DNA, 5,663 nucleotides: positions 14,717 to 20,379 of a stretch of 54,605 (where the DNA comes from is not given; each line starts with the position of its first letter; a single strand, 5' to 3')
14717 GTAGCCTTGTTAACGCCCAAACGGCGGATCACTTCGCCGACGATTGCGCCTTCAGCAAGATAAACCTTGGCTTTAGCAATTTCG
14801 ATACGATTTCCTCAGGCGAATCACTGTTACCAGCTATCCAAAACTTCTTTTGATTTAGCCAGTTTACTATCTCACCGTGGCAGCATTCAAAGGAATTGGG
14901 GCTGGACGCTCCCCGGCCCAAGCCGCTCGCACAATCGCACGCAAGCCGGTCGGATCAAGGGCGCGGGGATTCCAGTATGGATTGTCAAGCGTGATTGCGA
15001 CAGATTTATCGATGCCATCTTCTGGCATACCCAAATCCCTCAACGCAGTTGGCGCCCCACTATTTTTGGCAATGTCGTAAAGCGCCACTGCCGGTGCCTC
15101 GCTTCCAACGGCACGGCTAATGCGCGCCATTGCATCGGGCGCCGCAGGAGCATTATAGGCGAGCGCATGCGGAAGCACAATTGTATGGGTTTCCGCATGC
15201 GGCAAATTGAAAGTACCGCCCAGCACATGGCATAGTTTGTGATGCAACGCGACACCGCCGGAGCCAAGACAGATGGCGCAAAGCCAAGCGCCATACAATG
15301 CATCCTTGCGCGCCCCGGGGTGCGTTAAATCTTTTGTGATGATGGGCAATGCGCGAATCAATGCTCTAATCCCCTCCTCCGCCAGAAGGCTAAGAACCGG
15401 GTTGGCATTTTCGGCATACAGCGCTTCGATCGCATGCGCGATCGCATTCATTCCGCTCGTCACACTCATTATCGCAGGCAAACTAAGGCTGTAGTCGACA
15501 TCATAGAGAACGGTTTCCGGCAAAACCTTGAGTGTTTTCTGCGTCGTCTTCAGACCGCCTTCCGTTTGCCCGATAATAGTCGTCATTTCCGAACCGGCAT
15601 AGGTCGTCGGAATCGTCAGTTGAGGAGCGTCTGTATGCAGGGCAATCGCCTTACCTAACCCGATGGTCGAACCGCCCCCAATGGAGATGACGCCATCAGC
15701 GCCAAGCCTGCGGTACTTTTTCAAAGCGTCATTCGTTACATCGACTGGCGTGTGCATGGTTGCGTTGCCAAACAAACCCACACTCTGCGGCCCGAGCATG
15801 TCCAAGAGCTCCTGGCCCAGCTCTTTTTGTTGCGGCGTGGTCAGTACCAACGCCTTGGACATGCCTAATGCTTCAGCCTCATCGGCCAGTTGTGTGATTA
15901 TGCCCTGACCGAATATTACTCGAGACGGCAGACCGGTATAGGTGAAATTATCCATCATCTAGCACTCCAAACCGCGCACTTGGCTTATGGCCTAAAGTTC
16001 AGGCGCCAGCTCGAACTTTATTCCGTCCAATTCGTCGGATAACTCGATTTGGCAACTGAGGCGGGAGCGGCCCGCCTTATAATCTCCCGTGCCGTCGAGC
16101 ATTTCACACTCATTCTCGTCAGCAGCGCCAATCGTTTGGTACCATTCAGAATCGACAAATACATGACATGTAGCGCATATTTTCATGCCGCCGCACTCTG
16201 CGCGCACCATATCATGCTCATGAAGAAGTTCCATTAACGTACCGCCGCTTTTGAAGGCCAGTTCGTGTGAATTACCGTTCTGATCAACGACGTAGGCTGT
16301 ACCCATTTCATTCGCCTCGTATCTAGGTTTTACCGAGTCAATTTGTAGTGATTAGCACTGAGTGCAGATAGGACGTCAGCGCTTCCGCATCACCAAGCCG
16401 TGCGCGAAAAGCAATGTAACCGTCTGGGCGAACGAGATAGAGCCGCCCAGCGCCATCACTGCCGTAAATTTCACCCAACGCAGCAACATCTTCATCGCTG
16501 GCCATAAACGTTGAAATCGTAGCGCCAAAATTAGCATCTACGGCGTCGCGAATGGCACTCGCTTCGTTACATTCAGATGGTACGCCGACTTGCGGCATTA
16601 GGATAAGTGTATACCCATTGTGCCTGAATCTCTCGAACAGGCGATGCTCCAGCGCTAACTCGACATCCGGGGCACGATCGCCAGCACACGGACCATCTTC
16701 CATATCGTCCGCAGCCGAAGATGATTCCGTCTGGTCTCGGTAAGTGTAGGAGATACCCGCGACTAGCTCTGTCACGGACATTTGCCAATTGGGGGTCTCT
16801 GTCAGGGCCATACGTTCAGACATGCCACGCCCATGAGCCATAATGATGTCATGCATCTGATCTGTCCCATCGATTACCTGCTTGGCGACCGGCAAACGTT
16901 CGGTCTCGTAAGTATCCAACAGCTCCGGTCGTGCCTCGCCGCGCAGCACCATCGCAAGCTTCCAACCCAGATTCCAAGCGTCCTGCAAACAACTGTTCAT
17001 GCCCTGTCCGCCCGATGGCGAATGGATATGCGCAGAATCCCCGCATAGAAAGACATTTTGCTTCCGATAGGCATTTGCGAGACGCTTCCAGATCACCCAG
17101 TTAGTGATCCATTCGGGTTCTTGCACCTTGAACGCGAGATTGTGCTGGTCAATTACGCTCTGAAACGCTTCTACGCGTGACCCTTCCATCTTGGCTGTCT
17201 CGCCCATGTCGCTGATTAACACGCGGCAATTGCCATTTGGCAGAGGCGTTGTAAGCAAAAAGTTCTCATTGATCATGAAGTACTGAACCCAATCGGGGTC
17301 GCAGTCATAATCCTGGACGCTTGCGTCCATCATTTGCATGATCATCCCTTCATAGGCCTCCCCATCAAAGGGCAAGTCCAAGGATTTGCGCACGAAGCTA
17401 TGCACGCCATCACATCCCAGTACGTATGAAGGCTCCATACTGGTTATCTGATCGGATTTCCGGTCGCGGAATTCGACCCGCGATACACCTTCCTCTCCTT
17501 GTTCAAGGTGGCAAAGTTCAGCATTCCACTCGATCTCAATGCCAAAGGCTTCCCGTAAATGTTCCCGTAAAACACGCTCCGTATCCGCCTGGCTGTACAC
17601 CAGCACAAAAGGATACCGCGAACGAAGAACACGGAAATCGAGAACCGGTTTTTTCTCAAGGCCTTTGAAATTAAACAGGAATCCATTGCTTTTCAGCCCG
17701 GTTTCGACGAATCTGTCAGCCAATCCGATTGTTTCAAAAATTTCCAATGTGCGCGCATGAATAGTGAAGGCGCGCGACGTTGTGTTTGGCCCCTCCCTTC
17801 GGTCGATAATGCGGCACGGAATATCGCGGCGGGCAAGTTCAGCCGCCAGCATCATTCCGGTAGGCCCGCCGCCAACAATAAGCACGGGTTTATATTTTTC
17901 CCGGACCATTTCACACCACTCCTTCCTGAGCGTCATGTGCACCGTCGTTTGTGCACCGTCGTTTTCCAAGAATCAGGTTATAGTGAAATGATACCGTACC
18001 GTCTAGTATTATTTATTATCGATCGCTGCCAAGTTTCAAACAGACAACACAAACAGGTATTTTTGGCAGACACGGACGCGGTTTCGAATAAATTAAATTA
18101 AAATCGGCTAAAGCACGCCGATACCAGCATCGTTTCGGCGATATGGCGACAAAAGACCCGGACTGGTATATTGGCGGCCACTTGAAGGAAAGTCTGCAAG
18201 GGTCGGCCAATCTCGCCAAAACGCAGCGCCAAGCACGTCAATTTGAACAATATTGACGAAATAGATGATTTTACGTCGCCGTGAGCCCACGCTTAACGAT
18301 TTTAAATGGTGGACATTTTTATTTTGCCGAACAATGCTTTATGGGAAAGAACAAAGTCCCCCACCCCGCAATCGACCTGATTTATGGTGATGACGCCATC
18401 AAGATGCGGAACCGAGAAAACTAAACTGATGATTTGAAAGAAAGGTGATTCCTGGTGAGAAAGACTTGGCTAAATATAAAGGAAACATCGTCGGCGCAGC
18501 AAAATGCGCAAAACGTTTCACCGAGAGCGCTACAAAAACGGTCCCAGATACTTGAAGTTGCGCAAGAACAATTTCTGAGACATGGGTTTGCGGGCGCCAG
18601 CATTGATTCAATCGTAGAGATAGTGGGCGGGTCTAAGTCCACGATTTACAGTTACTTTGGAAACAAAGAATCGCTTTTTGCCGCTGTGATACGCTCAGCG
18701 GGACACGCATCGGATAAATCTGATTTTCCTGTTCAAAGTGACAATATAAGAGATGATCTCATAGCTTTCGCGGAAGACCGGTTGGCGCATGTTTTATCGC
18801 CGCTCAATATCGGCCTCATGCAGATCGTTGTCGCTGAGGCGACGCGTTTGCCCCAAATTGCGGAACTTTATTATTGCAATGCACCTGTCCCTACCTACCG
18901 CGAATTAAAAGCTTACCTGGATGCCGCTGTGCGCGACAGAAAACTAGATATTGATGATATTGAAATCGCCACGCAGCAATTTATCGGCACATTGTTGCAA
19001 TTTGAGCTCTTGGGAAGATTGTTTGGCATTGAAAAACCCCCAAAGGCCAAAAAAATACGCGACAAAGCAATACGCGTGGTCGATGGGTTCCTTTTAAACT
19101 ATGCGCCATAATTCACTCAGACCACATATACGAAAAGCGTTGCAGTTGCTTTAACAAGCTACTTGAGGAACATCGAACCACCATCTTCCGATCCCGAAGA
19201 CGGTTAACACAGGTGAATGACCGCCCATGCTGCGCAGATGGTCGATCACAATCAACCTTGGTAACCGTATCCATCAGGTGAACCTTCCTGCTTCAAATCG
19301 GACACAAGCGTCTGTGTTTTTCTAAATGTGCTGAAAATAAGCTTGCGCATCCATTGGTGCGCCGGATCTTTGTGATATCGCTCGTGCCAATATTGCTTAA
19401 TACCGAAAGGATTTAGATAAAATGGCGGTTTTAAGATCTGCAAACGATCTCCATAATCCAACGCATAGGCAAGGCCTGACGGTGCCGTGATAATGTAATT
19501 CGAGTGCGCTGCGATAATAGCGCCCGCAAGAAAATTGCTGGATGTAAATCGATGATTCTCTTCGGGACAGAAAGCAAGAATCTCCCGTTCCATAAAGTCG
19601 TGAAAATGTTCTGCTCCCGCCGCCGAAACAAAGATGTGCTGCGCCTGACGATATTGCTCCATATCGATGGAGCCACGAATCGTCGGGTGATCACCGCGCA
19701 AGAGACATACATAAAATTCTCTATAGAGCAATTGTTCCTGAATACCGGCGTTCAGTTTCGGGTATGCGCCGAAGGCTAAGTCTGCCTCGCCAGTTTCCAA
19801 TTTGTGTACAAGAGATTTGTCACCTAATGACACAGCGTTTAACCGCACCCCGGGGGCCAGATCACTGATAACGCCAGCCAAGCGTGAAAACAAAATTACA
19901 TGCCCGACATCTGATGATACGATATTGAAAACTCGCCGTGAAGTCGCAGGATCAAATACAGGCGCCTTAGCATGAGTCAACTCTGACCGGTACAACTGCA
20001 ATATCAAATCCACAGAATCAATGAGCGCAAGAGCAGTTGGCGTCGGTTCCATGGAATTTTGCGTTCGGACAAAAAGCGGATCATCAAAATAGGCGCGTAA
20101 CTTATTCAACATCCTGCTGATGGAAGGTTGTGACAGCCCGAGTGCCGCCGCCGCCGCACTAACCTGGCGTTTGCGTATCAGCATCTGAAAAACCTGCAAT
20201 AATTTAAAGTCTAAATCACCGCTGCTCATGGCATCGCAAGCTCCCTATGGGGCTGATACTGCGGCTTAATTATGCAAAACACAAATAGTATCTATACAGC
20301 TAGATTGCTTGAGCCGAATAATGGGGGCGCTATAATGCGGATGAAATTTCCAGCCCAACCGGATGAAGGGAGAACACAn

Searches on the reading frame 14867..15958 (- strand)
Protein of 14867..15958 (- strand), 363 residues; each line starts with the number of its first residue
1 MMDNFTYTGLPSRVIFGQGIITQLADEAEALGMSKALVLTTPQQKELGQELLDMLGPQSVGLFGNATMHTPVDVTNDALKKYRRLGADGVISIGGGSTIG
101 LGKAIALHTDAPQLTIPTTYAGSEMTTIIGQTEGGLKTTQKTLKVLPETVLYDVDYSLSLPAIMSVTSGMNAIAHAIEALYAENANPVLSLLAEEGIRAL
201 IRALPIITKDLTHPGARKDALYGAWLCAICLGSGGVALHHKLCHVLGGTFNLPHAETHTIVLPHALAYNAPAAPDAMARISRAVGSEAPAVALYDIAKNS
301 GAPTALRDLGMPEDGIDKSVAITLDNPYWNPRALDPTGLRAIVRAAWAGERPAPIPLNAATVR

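Call 77: search_protein_families(library=pfam, proteins=[window:14867-15958:-])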
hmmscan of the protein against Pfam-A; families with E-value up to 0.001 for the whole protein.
window:14867-15958:- (363 aa): 3 families
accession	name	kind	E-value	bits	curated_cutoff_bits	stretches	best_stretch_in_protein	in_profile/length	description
PF25137.1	ADH_Fe_C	-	5.4e-40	137.6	27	1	166-347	2-194/194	Fe-containing alcohol dehydrogenase family, C-terminal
PF00465.25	Fe-ADH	-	6e-25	88.2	31.3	1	11-153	1-167/168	Iron-containing alcohol dehydrogenase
PF13685.12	Fe-ADH_2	-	2.6e-06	28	28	1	16-121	2-109/149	Iron-containing alcohol dehydrogenase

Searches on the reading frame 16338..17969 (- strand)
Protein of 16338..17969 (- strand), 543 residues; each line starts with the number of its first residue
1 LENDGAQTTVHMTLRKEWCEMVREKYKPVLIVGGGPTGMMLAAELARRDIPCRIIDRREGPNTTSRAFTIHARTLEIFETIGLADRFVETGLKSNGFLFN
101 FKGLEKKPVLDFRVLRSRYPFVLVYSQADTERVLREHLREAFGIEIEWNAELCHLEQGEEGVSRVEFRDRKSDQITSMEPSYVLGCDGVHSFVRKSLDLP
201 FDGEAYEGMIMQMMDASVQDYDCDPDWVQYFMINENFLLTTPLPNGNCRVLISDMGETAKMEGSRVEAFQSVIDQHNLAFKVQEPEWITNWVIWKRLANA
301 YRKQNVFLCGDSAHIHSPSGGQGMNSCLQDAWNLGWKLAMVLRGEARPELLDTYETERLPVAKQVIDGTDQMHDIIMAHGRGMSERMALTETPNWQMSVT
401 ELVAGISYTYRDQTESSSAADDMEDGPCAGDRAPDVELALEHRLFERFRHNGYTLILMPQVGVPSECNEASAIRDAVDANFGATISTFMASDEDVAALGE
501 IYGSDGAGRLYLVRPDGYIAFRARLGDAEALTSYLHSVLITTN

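Call 77: search_protein_families(library=pfam, proteins=[window:16338-17969:-])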
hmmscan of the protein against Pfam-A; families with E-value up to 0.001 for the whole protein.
window:16338-17969:- (543 aa): 8 families
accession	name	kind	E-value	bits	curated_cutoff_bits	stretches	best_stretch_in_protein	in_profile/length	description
PF01494.25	FAD_binding_3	-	2e-88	297.4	22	1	28-368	3-348/349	FAD binding domain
PF21274.3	Rng_hyd_C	-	1.1e-07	32.5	27.5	1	427-538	2-103/107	Aromatic-ring hydroxylase, C-terminal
PF00070.33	Pyr_redox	-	3.3e-07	31.1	22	0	29-61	2-34/82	Pyridine nucleotide-disulphide oxidoreductase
PF13450.12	NAD_binding_8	-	4.4e-05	24.1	21.9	1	31-61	1-31/68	NAD(P)-binding Rossmann-like domain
PF01266.30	DAO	-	5.9e-05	23.2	27.9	1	29-113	2-83/353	FAD dependent oxidoreductase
PF07992.20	Pyr_redox_2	-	0.00018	21.5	26.1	0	19-61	133-177/291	Pyridine nucleotide-disulphide oxidoreductase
PF03486.20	HI0933_like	-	0.00059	19.8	50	0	29-59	3-33/244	HI0933-like protein Rossmann domain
PF07976.19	Phe_hydrox_dim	-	0.00065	20.1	24.9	0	502-541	155-195/197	Phenol hydroxylase, C-terminal dimerisation domain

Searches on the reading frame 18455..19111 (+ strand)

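Call 14: search_protein_families(library=pfam, proteins=[window:18455-19111:+])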
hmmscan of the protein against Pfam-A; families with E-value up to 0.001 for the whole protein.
window:18455-19111:+ (218 aa): 3 families
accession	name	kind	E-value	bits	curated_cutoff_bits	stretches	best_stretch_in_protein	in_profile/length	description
PF14246.11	TetR_C_7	-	5.3e-22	78.5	22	1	102-217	3-118/119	AefR-like transcriptional repressor, C-terminal domain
PF00440.29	TetR_N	-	3.9e-12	46.2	24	1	32-78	1-47/47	Bacterial regulatory proteins, tetR family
PF16859.10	TetR_C_11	-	0.00017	22.4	32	1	95-183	4-93/113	Tetracyclin repressor-like, C-terminal domain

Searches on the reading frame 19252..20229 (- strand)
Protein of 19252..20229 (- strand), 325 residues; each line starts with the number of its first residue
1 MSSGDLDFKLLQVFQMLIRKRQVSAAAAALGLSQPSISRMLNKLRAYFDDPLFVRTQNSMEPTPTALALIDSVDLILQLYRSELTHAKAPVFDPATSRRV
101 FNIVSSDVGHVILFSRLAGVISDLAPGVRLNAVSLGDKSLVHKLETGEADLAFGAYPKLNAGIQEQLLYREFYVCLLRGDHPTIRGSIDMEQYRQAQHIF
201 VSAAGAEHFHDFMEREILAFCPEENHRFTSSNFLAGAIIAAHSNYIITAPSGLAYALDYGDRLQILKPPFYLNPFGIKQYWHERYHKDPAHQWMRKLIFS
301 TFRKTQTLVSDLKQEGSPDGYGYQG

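Call 14: search_protein_families(library=pfam, proteins=[window:19252-20229:-])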
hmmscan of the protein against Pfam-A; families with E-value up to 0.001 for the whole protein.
window:19252-20229:- (325 aa): 2 families
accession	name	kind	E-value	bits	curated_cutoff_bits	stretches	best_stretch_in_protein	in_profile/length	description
PF00126.33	HTH_1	-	2.5e-16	59.8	26.6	1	9-66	2-59/60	Bacterial regulatory helix-turn-helix protein, lysR family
PF03466.25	LysR_substrate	-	1.1e-14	54.8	28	1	113-298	20-204/209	LysR substrate binding domain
